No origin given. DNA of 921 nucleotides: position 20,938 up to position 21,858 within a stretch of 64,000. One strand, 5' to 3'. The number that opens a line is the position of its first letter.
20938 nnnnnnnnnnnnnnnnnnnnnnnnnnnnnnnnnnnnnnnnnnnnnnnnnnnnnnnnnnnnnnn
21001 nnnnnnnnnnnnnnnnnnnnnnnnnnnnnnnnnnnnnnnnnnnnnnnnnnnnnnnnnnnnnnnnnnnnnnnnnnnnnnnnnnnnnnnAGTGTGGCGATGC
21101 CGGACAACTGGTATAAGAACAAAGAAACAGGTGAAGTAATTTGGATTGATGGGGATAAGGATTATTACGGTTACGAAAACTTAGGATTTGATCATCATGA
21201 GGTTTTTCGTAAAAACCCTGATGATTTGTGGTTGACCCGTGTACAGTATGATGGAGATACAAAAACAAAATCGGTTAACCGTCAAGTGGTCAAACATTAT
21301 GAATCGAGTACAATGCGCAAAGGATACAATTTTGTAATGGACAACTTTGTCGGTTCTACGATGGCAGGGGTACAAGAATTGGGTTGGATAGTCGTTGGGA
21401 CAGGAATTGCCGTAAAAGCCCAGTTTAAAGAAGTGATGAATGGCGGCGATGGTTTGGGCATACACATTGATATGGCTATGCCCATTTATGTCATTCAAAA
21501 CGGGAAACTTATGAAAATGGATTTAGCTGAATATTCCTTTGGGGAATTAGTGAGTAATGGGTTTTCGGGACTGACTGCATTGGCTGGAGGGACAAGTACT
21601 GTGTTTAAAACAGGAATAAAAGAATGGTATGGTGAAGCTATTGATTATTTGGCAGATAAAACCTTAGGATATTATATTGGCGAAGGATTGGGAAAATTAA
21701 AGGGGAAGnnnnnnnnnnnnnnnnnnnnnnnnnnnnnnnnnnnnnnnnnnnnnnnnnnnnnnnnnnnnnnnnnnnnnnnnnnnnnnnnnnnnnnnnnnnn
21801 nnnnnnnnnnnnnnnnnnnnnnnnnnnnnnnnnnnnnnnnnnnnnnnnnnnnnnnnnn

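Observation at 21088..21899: Unrecognised RHS tip with glycine-rich hydrophobic tail and a 62 aa two-TM immunity candidate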

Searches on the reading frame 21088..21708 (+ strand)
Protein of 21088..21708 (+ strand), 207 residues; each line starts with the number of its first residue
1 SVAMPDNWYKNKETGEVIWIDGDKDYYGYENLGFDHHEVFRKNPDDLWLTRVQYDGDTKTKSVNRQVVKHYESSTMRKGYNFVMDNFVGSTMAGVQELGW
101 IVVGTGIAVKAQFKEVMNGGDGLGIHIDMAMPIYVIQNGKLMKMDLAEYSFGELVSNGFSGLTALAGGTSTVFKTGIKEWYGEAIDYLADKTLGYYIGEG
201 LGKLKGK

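Call 3: search_protein_families(library=pfam, proteins=[window:21088-21708:+], max_evalue=1)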
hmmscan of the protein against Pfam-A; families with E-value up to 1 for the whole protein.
window:21088-21708:+ (207 aa): 1 family
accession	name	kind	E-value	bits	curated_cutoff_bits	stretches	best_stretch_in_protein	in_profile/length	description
PF24723.1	DUF7675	-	0.19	12.1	27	1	8-40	1-32/65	Family of unknown function (DUF7675)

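Call 5: find_homologous_proteins(query=window:21088-21708:+, max_evalue=0.001)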
Query window:21088-21708:+: 69 candidates shared short words with the query, none scored E <= 0.001.
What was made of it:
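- Tried and rejected: The word-indexed protein search with the tip alone found nothing (call 5).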

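Call 15: search_protein_representatives(protein=window:21088-21708:+)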
Query: 207 residues. Proteins with E-value up to 0.001 (for the whole library): 19; up to 1e-10: 3; up to 1e-30: 0. The best 19 are listed.
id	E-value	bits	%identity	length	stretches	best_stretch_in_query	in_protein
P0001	2.9e-27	112.2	44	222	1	5-168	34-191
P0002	1.7e-25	106.5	38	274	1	4-164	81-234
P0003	3.7e-16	75.9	25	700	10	97-140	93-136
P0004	6.0e-10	55.6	41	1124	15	71-97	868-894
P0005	6.2e-10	55.6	47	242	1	4-75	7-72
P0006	1.3e-08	51.2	31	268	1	7-161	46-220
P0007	1.8e-08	50.8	42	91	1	111-172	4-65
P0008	6.9e-08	48.9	38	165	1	114-203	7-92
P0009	1.0e-05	41.8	35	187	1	7-128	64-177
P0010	1.6e-05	41.2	39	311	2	6-73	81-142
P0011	1.9e-05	40.9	54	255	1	5-56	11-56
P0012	2.4e-05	40.6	38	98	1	115-198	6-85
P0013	7.4e-05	39.0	36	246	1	5-106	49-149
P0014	9.4e-05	38.7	34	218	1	65-146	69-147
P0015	1.1e-04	38.5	31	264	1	6-127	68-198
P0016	2.5e-04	37.3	39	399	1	6-75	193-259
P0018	3.9e-04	36.6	38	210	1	6-93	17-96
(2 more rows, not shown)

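Call 19: find_homologous_proteins(query=A1, max_evalue=0.001)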
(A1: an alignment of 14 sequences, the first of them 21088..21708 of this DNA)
Query A1 (14 sequences) (207 aa, profile of the alignment): 13 proteins with E <= 0.001 among 2187 candidates.
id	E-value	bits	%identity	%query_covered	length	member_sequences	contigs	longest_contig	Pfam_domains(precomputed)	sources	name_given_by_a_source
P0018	2.8e-63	232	32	47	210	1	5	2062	-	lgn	-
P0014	1.9e-51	193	33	39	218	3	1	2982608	-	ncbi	-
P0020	3.6e-32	130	31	37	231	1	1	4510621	-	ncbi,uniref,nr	ncbi:hypothetical protein [Chryseobacterium gambrini]|uniref:hypothetical protein n=1 Tax=Chryseobac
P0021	2.7e-31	127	27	52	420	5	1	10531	-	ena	-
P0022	1.2e-28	118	34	39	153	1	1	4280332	-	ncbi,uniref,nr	ncbi:hypothetical protein D1631_17315 [Chryseobacterium nematophagum]|uniref:Uncharacterized protein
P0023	2.4e-21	94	28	48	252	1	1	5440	-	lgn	-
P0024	4.6e-21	93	31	35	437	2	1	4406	-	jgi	jgi:RHS repeat-associated protein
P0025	4.7e-20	90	25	55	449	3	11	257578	-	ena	-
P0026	1.6e-19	88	29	50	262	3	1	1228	-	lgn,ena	-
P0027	6.9e-11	60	63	30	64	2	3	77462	-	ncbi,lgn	-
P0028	9.6e-5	40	-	-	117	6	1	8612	-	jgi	jgi:uncharacterized protein RhaS with RHS repeats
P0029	2.4e-4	39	-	-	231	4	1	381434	-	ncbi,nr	ncbi:RHS repeat-associated core domain-containing protein [Chryseobacterium sp. WG23]|nr:RHS repeat-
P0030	4.2e-4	38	-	-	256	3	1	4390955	-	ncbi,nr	ncbi:RHS repeat-associated core domain-containing protein [Chryseobacterium shandongense]|nr:RHS rep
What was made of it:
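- A real family: 19 representatives at E <= 1e-3 among 1.84 billion proteins, best 2.9e-27 (call 15), and 13 further hits with the profile (call 19).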

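Call 21: find_encoding_contigs(protein=P0027, flank=6000, max_places=6)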
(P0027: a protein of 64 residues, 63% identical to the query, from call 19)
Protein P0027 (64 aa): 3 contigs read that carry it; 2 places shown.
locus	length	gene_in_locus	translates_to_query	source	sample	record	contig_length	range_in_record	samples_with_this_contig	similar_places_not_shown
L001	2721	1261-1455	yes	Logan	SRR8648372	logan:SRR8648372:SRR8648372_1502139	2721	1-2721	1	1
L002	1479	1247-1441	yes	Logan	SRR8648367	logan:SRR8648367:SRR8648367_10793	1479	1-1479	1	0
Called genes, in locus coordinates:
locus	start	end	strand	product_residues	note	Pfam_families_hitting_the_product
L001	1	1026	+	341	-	?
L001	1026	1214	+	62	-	-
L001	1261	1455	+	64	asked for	-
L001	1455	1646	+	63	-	-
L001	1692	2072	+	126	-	-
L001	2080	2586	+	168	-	-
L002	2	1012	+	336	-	?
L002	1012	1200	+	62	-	-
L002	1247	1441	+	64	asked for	-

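Call 22: find_encoding_contigs(protein=P0014, flank=5000, max_places=4)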
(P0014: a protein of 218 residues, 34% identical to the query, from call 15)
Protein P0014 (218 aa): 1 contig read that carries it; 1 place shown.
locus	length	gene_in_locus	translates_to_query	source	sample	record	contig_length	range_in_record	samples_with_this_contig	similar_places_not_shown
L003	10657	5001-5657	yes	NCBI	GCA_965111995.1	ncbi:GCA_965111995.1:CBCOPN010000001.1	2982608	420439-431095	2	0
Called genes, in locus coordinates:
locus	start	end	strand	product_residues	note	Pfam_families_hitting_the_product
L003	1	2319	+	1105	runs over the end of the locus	-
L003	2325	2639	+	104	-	PF20041:DUF6443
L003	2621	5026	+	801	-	PF20041:DUF6443 (weak)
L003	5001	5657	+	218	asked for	-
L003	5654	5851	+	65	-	-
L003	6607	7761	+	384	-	PF01527:HTH_Tnp_1 (weak), PF13384:HTH_23 (faint), PF13518:HTH_28 (weak), PF13551:HTH_29 (faint), PF13518:HTH_28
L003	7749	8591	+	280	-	PF13276:HTH_21, PF00665:rve, PF13610:DDE_Tnp_IS240 (weak), PF13683:rve_3, PF13333:rve_2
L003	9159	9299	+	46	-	-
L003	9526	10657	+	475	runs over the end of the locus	PF00206:Lyase_1, PF10397:ADSL_C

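Call 24: find_encoding_contigs(protein=P0020, flank=5000, max_places=3)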
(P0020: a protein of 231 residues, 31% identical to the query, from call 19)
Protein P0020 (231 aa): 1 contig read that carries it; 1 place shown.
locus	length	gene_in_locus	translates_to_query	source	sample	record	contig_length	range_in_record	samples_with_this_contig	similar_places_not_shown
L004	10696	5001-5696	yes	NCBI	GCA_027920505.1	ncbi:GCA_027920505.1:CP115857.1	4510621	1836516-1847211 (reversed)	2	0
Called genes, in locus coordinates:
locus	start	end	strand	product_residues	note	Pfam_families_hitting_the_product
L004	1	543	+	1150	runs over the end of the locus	-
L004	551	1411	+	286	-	PF20041:DUF6443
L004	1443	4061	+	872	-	-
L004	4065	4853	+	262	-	-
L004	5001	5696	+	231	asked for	-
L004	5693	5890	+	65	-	-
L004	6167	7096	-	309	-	PF03050:DDE_Tnp_IS66 (weak), PF00872:Transposase_mut (weak)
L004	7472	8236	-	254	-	PF00929:RNase_T, PF20600:ExoX-like_C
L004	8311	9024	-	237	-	PF01066:CDP-OH_P_transf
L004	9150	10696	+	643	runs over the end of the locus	PF00884:Sulfatase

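Call 25: find_encoding_contigs(protein=P0025, flank=5000, max_places=4)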
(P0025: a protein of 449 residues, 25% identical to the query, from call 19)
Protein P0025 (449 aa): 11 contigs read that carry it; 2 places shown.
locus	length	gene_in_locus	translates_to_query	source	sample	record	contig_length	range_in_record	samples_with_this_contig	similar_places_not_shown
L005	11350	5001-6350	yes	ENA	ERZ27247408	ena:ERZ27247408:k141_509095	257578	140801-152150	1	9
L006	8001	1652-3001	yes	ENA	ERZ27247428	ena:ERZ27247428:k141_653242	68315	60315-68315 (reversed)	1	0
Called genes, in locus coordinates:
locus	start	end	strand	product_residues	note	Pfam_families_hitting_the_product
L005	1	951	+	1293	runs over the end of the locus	PF19404:DUF5977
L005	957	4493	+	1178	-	PF20041:DUF6443, PF15659:Toxin-JAB1 (weak)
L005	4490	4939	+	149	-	-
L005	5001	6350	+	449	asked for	-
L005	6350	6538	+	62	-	-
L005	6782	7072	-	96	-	PF03992:ABM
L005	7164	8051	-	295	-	PF01925:TauE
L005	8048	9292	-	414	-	PF00009:GTP_EFTU, PF01926:MMR_HSR1 (faint), PF22594:GTP-eEF1A_C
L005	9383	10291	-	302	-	PF01507:PAPS_reduct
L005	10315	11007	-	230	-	PF01507:PAPS_reduct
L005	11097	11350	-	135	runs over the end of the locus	PF02082:Rrf2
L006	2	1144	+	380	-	?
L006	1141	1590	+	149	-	-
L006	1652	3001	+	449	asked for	-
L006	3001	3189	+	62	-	-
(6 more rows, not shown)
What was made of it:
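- On Rhs/YD polymorphic toxin (C-terminal tip plus immunity): Full-length relatives carry DUF6443 and more than 1100 aa (calls 22, 24, 25).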

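Call 30: search_solved_structures(query=A1, max_evalue=10, show_alignments=2)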
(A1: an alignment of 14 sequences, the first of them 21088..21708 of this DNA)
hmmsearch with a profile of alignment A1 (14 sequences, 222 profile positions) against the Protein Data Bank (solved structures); distinct sequences matched with E-value up to 10: 3.
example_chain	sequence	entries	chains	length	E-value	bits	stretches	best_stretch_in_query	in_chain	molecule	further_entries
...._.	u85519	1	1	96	0.18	14.6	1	81-163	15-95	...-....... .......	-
5ogu_A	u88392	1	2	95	0.32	13.8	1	81-163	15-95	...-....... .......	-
7jil_m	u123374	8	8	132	0.37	13.6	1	81-150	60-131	30S ribosomal protein S8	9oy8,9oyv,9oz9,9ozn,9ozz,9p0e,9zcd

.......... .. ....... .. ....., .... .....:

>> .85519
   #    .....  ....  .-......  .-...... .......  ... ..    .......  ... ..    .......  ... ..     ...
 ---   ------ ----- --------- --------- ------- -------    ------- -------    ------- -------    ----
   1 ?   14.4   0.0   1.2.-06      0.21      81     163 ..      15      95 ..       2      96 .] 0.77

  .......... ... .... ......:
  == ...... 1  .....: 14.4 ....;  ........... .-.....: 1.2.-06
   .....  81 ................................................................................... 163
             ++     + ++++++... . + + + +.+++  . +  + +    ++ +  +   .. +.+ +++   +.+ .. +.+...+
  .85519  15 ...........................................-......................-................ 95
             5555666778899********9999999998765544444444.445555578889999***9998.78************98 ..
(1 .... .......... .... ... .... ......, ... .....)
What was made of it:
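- On Tse5-CT-like pore-forming Rhs toxin: The tip profile against PDB sequences gave only HU-like and S8 hits at E >= 0.18 (call 30).
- On Lipid-carrier-targeting toxins (colicin M-like, TelC/lipocone): Pfam and PDB searches were negative (calls 3, 30).
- Tried and rejected: The tip profile against PDB sequences gave a weak HU/IHF-like alignment at E = 0.18 (call 30).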

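Call 31: search_protein_families(library=ncbifam, proteins=[window:21088-21708:+], max_evalue=1)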
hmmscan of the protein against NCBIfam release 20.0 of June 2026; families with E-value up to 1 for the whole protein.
window:21088-21708:+ (207 aa): 1 family
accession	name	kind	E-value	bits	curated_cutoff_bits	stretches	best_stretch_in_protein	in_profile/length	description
TIGR00568.1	alkb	equivalog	0.022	14.7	231.05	1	38-86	16-65/173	alkylated DNA repair protein AlkB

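Call 37: find_related_loci(query=A5, collection=genome_contigs, flank=6000)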
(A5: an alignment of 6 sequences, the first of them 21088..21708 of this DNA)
Query A5 (207 aa) in genome_contigs; peptide patterns used: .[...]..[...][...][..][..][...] (x = any residue, [..] = any of these).
58 stretches matched a pattern, but none encodes a relative of the query by tblastn (E <= 1e-3).

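Call 38: predict_structure(alignment_id=A3)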
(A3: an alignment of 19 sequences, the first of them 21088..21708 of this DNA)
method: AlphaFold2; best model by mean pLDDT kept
length: 207 residues; sequences in the alignment: 19
mean_pLDDT: 54.0   pTM: 0.38
mean pLDDT of the five models: 54.0, 53.5, 51.5, 47.5, 45.4
residues with pLDDT >= 90: 13; 70-90: 49; 50-70: 9; < 50: 136
segments of 3 or more residues with pLDDT < 50: 74-207
pLDDT, mean of each block of 10 residues (from residue 1): 70 90 86 87 71 84 80 50 42 32 43 43 37 39 44 42 38 38 42 37 32
secondary structure, 60 per line:
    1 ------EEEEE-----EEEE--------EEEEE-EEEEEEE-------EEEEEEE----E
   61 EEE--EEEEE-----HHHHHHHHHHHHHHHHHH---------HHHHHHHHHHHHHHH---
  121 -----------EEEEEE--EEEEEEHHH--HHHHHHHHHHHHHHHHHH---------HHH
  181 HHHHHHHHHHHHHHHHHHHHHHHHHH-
elements in order: E7-11 E17-20 E29-33 E35-41 E49-55 E60-63 E66-70 H76-93 H103-117 E132-137 E140-145 H151-168 H178-206
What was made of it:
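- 21100..21306 (+): Tip N-subdomain, tip residues 5-73 (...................). It is a small beta-rich module shared with tips that carry unrelated C-termini. AF2 pLDDT 70-90 with seven strands (call 38).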

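Call 41: find_related_loci(query=A5, collection=metagenome_contigs, flank=4000)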
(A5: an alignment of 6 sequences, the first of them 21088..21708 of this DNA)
Query A5 (207 aa) in metagenome_contigs; peptide patterns used: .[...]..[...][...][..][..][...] (x = any residue, [..] = any of these).
54 stretches matched a pattern, but none encodes a relative of the query by tblastn (E <= 1e-3).
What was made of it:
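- Tried and rejected: Scans of genome_contigs and metagenome_contigs with a tip-derived peptide pattern found no relatives (calls 37, 41).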

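Call 43: find_encoding_contigs(protein=P0008, flank=4000, max_places=4)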
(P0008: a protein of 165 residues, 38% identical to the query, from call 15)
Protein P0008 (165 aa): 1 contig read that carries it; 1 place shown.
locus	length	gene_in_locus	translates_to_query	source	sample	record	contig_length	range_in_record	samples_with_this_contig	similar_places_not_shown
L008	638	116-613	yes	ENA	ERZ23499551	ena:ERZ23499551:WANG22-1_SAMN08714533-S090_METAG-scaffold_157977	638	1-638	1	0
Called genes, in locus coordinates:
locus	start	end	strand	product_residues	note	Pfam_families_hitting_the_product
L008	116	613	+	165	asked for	-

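Call 44: find_encoding_contigs(protein=P0001, flank=4000, max_places=4)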
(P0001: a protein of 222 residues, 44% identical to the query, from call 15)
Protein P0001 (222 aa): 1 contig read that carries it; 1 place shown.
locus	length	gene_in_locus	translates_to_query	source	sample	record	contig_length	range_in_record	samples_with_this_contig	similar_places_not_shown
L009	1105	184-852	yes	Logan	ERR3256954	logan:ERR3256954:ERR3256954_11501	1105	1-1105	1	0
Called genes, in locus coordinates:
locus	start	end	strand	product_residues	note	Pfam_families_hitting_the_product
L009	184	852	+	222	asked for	-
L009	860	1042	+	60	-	-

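Call 47: find_encoding_contigs(protein=P0002, flank=4000, max_places=3)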
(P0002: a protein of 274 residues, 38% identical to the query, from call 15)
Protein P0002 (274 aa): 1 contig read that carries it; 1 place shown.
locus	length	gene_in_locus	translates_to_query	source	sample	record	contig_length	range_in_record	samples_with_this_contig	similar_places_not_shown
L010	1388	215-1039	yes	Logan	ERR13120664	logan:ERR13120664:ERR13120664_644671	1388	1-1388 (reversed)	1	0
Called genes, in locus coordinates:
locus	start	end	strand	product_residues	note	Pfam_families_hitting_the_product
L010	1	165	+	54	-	?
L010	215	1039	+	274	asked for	-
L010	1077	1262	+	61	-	-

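Call 48: find_encoding_contigs(protein=P0006, flank=4000, max_places=3)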
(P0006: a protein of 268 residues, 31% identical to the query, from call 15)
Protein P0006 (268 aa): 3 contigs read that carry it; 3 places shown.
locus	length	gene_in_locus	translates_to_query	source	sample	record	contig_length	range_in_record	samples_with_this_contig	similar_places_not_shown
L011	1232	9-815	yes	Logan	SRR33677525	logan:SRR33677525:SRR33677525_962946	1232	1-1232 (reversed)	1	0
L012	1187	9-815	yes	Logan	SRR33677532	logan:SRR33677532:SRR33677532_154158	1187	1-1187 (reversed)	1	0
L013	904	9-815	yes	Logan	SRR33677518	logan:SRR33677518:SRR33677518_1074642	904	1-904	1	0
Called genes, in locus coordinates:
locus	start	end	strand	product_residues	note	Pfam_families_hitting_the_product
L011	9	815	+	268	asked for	-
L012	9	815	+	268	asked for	-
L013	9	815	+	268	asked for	-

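Call 51: fold_search(model_id=the predicted structure, library=pdb)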
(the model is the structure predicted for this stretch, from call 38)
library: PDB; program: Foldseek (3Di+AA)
matches with E <= 10: 170; with E <= 0.001: 0
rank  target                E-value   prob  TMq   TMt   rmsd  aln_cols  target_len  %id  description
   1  5yzg_Y                5.2e-01  0.07  0.13  0.13  15.7       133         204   10  The Cryo-EM Structure of Human Catalytic Step I Spliceosome (C complex) at 4.1 angstrom resolution (released 2018-08-08)
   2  8b6l_P                6.9e-01  0.11  0.23  0.09  38.4       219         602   10  Subtomogram average of the human Sec61-TRAP-OSTA-translocon (released 2022-12-07)
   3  9n9j_P2               7.3e-01  0.04  0.13  0.06  38.5       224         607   13  Structure of a GRP94 folding intermediate engaged with a CCDC134- and FKBP11-bound secretory translocon (released 2025-11-19)
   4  8gtd_M                1.4e+00  0.05  0.14  0.15  18.0       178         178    9  Cryo-EM model of the marine siphophage vB_DshS-R4C portal-adaptor complex (released 2023-07-12)
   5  6c7k_C                1.4e+00  0.13  0.11  0.06   8.4        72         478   14  Crystal structure of an ACO/RPE65 chimera (released 2018-04-25)
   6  9uvc_B                1.6e+00  0.02  0.11  0.05  25.1       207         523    9  Structure of MHV68 glycoprotein B (released 2026-01-21)
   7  3d4r_E                1.7e+00  0.15  0.15  0.19   9.1        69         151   13  CRYSTAL STRUCTURE OF a DUF2118 family protein (MMP0046) FROM METHANOCOCCUS MARIPALUDIS AT 2.20 A RESOLUTION (released 2008-07-08)
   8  8azk_Q                1.7e+00  0.08  0.16  0.14  18.6       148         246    9  Bovine 20S proteasome, untreated (released 2024-03-20)
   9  8s0e_4                1.8e+00  0.12  0.12  0.05  13.0        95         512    9  H. sapiens OCCM bound to double stranded DNA (released 2024-10-02)
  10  6miw                  2.2e+00  0.08  0.11  0.28   7.6        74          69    9  WWE domain of human HUWE1 (released 2018-10-17)
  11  9yfl_F                2.7e+00  0.18  0.12  0.35   6.4        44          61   23  insect H/ACA snoRNP class I (released 2025-12-10)
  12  8r7d_D                2.7e+00  0.06  0.13  0.20   9.9        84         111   11  Complex of rice blast (Magnaporthe oryzae) mutant effector protein PWL2-SNDE with the HMA domain of OsHIPP43 from rice (released 2024-01-31)
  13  3r9y                  2.9e+00  0.03  0.11  0.14  20.4       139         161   10  Crystal Structure of StWhy2 K67A (form I) (released 2011-09-28)
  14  7c2f_B                3.0e+00  0.06  0.10  0.21  15.8        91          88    9  Crystal Structure of the Thorarchaeota ProGel/rabbit actin complex (released 2020-08-05)
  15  6wgi_7                3.0e+00  0.06  0.08  0.03  15.5        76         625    6  Atomic model of the mutant OCCM (ORC-Cdc6-Cdt1-Mcm2-7 with Mcm6 WHD truncation) loaded on DNA at 10.5 A resolution (released 2020-07-15)
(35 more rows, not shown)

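Call 53: search_protein_families(library=pfam, proteins=[P0001, P0002, P0005, P0006, P0010, P0011, P0013, P0016, P0018, P0021], max_evalue=1)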
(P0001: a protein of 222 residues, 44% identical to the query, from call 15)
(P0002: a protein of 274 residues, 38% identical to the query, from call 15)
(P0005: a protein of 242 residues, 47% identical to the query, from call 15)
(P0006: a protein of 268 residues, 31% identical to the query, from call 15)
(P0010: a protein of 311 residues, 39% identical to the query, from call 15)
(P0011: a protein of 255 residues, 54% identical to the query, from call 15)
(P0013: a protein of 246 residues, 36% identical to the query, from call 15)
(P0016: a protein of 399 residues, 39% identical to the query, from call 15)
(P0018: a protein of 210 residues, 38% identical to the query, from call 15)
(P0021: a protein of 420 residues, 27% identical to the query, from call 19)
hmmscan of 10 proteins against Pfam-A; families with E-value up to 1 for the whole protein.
P0001 (222 aa): 0 families

P0002 (274 aa): 0 families

P0005 (242 aa): 2 families
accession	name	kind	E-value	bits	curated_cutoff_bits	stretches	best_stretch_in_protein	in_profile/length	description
PF10596.14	U6-snRNA_bdg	-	0.025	14.9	29.8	1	79-164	45-131/159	U6-snRNA interacting domain of PrP8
PF21667.2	Nop5_N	-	0.032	14.7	27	1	88-134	43-91/117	Nop5, N-terminal domain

P0006 (268 aa): 0 families

P0010 (311 aa): 0 families

P0011 (255 aa): 0 families

P0013 (246 aa): 0 families

P0016 (399 aa): 0 families

P0018 (210 aa): 0 families

P0021 (420 aa): 0 families

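Call 87: search_protein_families(library=pfam, alignment_id=A3, max_evalue=1)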
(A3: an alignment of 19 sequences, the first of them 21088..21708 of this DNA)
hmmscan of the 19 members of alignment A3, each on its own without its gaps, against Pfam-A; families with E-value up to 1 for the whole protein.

A. member 1, window:21088-21708:+ (207 aa): 1 family
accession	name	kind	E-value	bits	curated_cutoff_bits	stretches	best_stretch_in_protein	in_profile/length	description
PF24723.1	DUF7675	-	0.19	12.1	27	1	8-40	1-32/65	Family of unknown function (DUF7675)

B. families by the number of members that match (of 19 scanned): 2 families
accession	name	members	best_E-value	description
PF24723.1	DUF7675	1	0.19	Family of unknown function (DUF7675)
PF00674.25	DUP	1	0.51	DUP family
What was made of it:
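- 21100..21306 (+): The only Pfam match is DUF7675, a weak one (E = 0.19), in 1 of 19 members scanned (calls 3, 87).
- Tried and rejected: The weak Pfam hit DUF7675 for the N-subdomain (E = 0.19) appeared in only 1 of 19 family members (call 87).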

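Call 99: search_dna_similar(query=window:21088-21708:+, collection=plasmids, mode=protein, max_evalue=0.001, max_rows=10)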
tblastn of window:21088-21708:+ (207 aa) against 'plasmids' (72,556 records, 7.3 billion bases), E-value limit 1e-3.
No match.
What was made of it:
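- Tried and rejected: tblastn of the tip against plasmids found no match (call 99).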
